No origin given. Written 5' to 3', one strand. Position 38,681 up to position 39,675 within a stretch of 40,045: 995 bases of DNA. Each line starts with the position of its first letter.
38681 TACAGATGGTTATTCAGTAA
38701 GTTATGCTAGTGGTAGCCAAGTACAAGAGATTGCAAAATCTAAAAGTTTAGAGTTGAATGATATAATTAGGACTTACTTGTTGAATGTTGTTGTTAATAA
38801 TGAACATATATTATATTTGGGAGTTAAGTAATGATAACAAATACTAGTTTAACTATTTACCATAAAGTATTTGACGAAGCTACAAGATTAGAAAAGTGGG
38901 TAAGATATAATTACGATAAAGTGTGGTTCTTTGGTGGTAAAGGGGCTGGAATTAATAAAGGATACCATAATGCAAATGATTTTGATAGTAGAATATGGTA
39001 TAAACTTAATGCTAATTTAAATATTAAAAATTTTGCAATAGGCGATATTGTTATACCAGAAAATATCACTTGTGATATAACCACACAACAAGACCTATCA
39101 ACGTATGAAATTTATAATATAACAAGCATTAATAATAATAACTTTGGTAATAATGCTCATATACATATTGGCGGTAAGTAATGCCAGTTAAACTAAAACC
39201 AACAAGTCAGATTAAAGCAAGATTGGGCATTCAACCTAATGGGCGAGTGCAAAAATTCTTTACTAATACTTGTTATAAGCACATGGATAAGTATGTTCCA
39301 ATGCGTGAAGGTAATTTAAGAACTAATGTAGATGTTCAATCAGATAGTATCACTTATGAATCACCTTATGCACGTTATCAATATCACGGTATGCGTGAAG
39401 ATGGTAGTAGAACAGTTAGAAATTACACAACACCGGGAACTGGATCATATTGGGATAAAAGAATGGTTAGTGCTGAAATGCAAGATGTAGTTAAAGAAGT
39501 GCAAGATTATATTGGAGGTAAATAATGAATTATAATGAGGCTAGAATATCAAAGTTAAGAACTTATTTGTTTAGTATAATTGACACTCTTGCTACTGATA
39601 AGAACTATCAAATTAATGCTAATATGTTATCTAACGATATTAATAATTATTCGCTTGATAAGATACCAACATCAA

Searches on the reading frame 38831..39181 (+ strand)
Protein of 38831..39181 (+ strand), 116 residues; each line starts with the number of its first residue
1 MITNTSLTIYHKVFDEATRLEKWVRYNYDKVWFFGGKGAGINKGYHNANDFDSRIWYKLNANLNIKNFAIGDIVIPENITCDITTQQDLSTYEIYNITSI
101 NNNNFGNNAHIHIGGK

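Call 7: search_protein_families(library=pfam, max_evalue=0.01, proteins=[window:38831-39181:+])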
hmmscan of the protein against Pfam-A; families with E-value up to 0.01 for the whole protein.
window:38831-39181:+ (116 aa): 1 family
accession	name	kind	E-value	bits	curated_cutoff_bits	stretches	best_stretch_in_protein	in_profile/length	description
PF20536.3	DUF6751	-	7.2e-21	74.8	27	1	1-116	1-113/113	Family of unknown function (DUF6751)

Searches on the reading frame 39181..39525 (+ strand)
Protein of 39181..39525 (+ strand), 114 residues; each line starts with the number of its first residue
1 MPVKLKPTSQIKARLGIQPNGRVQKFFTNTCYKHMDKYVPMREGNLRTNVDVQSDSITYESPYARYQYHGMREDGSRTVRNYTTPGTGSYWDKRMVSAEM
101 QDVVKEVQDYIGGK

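Call 7: search_protein_families(library=pfam, max_evalue=0.01, proteins=[window:39181-39525:+])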
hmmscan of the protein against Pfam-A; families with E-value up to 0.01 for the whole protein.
window:39181-39525:+ (114 aa): 1 family
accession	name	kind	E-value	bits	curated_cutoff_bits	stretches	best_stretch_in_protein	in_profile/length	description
PF11114.13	Minor_capsid_2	-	2.7e-24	85.9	27.7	1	8-104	7-103/113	Minor capsid protein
